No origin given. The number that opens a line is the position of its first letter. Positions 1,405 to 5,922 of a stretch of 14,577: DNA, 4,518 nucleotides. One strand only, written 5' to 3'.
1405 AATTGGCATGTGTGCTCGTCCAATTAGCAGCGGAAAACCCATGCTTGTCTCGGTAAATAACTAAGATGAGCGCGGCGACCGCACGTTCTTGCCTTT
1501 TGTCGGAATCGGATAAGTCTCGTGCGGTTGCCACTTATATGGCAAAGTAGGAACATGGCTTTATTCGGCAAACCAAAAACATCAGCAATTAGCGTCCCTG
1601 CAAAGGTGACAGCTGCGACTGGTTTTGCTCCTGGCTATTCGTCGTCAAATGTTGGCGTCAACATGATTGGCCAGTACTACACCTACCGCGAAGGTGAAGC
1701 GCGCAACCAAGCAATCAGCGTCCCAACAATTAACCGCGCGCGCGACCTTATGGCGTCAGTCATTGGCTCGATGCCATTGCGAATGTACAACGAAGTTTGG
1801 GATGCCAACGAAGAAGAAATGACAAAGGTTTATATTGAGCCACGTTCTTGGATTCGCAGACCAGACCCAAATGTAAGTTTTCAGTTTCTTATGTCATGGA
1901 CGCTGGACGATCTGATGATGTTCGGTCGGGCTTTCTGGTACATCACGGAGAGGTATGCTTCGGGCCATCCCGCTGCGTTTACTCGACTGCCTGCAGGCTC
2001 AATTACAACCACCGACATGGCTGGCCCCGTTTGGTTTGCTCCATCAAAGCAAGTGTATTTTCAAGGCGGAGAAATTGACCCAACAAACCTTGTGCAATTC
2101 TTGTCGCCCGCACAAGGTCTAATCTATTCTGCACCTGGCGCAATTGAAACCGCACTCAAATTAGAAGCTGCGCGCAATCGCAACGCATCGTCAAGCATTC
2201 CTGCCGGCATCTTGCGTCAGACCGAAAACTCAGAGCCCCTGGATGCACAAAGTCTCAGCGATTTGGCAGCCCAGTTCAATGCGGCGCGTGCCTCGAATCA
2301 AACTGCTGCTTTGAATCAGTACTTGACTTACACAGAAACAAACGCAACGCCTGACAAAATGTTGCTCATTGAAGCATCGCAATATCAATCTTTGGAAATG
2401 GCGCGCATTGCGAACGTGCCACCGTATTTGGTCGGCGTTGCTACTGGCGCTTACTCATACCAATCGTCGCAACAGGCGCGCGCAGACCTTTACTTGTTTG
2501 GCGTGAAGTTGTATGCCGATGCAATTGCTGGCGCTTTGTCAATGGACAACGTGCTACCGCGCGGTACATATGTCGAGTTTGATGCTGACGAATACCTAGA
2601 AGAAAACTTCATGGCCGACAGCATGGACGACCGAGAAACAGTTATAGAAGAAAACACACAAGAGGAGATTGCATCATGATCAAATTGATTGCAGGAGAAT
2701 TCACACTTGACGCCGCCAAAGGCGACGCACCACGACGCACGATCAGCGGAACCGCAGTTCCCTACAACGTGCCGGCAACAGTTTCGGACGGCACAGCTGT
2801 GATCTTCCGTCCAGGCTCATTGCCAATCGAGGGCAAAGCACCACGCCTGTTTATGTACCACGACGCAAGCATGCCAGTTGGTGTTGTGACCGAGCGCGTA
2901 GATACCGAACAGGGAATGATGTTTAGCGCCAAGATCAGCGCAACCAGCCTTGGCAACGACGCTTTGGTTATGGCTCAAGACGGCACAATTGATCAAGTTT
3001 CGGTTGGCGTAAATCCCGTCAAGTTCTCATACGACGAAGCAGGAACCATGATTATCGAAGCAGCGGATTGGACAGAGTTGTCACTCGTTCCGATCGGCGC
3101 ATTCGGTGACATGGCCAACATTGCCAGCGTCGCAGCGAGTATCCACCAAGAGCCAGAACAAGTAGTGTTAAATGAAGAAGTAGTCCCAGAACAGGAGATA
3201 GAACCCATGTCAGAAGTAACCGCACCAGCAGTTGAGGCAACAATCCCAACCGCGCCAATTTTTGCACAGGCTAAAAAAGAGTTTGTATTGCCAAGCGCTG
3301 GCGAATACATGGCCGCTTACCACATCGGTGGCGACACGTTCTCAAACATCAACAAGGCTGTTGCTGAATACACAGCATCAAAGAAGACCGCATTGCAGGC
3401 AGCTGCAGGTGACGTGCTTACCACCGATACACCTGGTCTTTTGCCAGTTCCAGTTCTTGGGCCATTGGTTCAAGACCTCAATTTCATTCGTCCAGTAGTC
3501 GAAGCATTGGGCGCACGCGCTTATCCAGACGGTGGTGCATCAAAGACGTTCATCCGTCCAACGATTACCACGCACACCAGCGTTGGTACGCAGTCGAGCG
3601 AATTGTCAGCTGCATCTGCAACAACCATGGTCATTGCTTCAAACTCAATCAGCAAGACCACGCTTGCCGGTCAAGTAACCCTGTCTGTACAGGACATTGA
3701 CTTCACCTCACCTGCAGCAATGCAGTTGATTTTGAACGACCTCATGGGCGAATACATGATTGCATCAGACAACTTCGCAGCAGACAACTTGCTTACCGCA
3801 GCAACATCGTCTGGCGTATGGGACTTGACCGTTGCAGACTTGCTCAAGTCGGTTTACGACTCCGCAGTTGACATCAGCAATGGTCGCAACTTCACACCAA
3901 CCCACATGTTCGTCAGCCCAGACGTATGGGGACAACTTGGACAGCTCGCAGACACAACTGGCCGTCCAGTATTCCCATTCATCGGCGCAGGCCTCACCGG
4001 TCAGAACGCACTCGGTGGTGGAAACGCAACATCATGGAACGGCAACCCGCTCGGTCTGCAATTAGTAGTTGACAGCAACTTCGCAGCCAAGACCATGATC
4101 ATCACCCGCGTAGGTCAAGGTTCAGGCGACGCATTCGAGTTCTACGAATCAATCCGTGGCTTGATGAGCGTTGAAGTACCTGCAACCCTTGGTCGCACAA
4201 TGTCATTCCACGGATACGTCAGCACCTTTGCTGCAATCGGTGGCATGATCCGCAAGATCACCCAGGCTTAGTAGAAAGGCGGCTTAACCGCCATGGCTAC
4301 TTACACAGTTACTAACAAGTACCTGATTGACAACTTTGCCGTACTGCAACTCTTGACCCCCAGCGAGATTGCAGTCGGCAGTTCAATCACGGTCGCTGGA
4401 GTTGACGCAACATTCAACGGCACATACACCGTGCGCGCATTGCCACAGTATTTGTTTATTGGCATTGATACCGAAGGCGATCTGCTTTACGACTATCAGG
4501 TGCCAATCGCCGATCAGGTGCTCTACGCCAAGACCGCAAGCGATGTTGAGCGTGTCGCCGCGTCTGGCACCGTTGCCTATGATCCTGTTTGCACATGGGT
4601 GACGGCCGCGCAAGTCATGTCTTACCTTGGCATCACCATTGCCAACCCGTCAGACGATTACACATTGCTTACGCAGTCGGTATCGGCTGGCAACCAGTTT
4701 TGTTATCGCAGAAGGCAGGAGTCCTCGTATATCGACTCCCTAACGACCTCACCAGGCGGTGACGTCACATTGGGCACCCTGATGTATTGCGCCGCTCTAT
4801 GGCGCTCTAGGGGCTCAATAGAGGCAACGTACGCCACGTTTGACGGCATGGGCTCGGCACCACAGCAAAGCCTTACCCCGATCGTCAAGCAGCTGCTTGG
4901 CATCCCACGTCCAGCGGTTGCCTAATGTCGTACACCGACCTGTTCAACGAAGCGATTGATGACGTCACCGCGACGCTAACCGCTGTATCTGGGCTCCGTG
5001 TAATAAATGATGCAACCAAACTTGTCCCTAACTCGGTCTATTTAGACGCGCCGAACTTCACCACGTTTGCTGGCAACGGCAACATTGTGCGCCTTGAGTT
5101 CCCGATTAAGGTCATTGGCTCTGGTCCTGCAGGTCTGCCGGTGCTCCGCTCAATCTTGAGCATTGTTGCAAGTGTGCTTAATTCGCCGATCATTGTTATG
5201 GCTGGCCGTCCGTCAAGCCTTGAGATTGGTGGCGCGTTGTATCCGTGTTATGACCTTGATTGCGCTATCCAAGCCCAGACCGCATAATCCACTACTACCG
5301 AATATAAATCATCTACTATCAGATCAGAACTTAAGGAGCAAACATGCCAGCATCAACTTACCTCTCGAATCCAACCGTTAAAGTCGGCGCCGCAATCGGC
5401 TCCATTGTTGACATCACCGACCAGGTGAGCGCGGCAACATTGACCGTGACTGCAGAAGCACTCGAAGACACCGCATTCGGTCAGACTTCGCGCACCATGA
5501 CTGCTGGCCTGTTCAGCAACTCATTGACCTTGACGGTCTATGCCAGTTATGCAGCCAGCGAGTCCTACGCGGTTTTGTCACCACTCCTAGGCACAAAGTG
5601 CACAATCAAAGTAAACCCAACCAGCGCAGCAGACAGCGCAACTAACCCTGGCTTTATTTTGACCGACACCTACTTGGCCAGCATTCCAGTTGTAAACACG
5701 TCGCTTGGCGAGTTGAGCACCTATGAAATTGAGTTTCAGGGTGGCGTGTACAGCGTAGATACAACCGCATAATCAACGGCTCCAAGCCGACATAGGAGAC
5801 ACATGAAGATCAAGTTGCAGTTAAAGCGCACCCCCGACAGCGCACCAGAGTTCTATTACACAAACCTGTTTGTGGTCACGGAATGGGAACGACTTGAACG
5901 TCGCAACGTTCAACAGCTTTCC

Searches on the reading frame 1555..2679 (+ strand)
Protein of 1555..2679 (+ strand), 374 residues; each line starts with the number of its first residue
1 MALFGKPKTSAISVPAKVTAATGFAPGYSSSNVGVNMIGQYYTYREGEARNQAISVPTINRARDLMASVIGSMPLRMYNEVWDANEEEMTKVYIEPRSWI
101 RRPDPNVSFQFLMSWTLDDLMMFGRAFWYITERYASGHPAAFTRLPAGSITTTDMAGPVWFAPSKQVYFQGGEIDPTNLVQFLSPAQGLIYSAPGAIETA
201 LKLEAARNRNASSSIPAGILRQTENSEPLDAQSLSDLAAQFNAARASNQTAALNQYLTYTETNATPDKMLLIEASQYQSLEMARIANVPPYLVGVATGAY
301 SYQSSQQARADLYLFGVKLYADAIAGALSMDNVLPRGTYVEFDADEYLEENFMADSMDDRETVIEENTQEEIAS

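Call 11: search_protein_families(library=phrogs, proteins=[window:1555-2679:+], max_evalue=0.01)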
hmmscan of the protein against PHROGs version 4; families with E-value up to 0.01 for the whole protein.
window:1555-2679:+ (374 aa): 3 families
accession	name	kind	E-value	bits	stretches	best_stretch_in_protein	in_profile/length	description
phrog_12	-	head and packaging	1.1e-30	108.3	1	42-350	79-386/646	portal protein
phrog_2662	-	head and packaging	2.1e-09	37.6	1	64-353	75-379/717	portal protein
phrog_5929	-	head and packaging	9.4e-06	26.1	1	215-348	16-151/228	portal protein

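Call 12: search_protein_families(library=pfam, proteins=[window:1555-2679:+], max_evalue=0.01)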
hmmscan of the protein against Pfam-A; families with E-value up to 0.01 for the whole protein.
window:1555-2679:+ (374 aa): 1 family
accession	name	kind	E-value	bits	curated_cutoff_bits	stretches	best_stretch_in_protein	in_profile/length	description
PF04860.17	Phage_portal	-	1.1e-28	100.8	39.1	1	57-353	1-296/321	Phage portal protein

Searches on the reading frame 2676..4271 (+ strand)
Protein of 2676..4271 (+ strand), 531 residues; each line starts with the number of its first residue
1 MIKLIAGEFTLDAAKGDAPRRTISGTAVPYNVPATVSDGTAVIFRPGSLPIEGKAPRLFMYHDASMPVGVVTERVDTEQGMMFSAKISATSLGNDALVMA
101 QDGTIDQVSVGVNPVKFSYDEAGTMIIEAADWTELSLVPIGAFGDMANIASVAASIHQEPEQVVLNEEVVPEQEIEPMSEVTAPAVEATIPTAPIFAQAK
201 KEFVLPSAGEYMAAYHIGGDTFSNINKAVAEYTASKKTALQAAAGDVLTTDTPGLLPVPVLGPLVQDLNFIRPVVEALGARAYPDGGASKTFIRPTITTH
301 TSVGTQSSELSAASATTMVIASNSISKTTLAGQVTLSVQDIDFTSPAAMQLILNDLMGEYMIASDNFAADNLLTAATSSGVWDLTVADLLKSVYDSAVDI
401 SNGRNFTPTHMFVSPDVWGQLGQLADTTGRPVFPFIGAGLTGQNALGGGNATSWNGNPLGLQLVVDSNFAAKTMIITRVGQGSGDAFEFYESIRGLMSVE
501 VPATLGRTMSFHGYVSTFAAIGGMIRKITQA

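Call 11: search_protein_families(library=phrogs, proteins=[window:2676-4271:+], max_evalue=0.01)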
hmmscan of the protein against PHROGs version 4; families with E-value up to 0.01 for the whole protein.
window:2676-4271:+ (531 aa): 6 families
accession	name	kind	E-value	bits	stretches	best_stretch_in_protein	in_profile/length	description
phrog_2263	-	head and packaging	1.8e-87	295.5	1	13-530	31-543/551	major head protein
phrog_80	-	head and packaging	1.6e-19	71.6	1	8-143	223-370/607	head maturation protease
phrog_617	-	head and packaging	4.6e-10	40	1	14-157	19-166/626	major head protein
phrog_4523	-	head and packaging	8.3e-05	22.5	1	62-189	78-211/644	major head and protease protein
phrog_3244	-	head and packaging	0.0011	19.7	1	59-142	74-171/326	head maturation protease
phrog_3270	-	head and packaging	0.0055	16.3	1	76-168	59-147/603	head maturation protease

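Call 12: search_protein_families(library=pfam, proteins=[window:2676-4271:+], max_evalue=0.01)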
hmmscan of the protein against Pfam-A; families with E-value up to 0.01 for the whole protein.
window:2676-4271:+ (531 aa): 1 family
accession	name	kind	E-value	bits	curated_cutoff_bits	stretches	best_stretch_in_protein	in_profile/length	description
PF04586.22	Peptidase_S78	-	4.1e-07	30.7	21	1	54-150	50-153/165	Caudovirus prohead serine protease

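Call 56: search_dna_similar(query=window:2676-4271:+, collection=phages, mode=protein, max_rows=40, max_evalue=0.00001)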
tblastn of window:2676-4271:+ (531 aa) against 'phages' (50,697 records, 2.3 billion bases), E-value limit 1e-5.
Records with a match: 224; places in all: 224; records where one place covers at least 80% of the query: 0.
Best place of each record, by identity: <60% 224.
By first word of the organism name: Microbacterium 138; Arthrobacter 45; Mycobacterium 28; Curtobacterium 3; Bacteriophage 2; Geobacillus 2; Marinomonas 2; Exiguobacterium 1; Parageobacillus 1; Faecalibacterium 1; and 1 more.
By host as written in the record: Microbacterium foliorum NRRL B-24224 93; Arthrobacter sp. ATCC 21022 39; Microbacterium foliorum NRRL B-24224 SEA 35; Mycobacterium smegmatis mc2 155 14; Mycobacterium smegmatis mc2155 4; - 4; Mycobacterium smegmatis mc#155 3; Microbacterium paraoxydans NWU1 3; and 20 more.
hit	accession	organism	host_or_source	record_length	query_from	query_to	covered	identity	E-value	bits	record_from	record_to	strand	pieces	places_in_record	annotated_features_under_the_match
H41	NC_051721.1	Mycobacterium phage MooMoo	Mycobacterium smegmatis mc2 155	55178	269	514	46%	31.3%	2e-11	73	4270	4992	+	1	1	5: major head protein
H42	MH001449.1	Mycobacterium phage MooMoo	Mycobacterium smegmatis mc2 155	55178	269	514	46%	31.3%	2e-11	73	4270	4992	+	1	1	5: major capsid protein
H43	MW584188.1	Mycobacterium phage prophiGD91-2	Mycobacterium abscessus GD91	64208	269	525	48%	29.3%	5e-11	72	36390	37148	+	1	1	87: major capsid protein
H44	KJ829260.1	Mycobacterium phage YungJamal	Mycobacterium smegmatis mc2 155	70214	272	518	47%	27.2%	1e-10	71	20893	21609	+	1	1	42: capsid protein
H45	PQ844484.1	Mycobacterium phage Vagabond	Mycobacterium smegmatis mc2 155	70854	272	518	47%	27.2%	1e-10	71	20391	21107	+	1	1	39: major capsid protein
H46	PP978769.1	Mycobacterium phage FoulBall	Mycobacterium smegmatis mc2 155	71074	272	518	47%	27.2%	1e-10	71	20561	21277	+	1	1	39: major capsid protein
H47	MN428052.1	Mycobacterium phage Smooch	Mycobacterium smegmatis mc2155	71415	272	518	47%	27.2%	1e-10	71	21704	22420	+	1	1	41: major capsid protein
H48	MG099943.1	Mycobacterium phage Familton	Mycobacterium smegmatis mc2 155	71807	272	518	47%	27.2%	1e-10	71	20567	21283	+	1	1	major capsid protein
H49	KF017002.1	Mycobacterium phage Catdawg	Mycobacterium smegmatis mc2 155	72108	272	518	47%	27.2%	1e-10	71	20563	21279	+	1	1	39: major capsid protein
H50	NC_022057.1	Mycobacterium phage Catdawg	Mycobacterium smegmatis mc2 155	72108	272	518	47%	27.2%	1e-10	71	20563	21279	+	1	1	39: major head protein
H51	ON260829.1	Mycobacterium phage Idergollasper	Mycobacterium smegmatis mc#155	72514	272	518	47%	27.2%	1e-10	71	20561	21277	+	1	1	39: major capsid protein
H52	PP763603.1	Mycobacterium phage Wildflower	Mycobacterium smegmatis mc2155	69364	272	518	47%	27.2%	1e-10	71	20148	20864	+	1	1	39: major capsid protein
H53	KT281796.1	Mycobacterium phage Zakhe101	Mycobacterium smegmatis mc2 155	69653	272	518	47%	27.2%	1e-10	71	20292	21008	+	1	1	major capsid protein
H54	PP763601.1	Mycobacterium phage Ashwin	Mycobacterium smegmatis mc2155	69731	272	518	47%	27.2%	1e-10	71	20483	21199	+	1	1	40: major capsid protein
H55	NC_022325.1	Mycobacterium phage Dylan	Mycobacterium smegamtis mc2 155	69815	272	518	47%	27.2%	1e-10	71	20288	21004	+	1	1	38: major head protein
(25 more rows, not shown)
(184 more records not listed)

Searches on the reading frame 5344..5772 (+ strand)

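Call 64: search_protein_families(library=phrogs, proteins=[window:5344-5772:+], max_evalue=0.01)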
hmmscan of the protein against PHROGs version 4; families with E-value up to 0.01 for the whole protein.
window:5344-5772:+ (142 aa): 2 families
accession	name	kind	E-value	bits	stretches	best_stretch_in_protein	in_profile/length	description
phrog_4574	-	tail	2e-22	80.7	1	4-133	3-135/147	major tail protein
phrog_10528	-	tail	3.6e-07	31.3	1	1-132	1-132/142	major tail protein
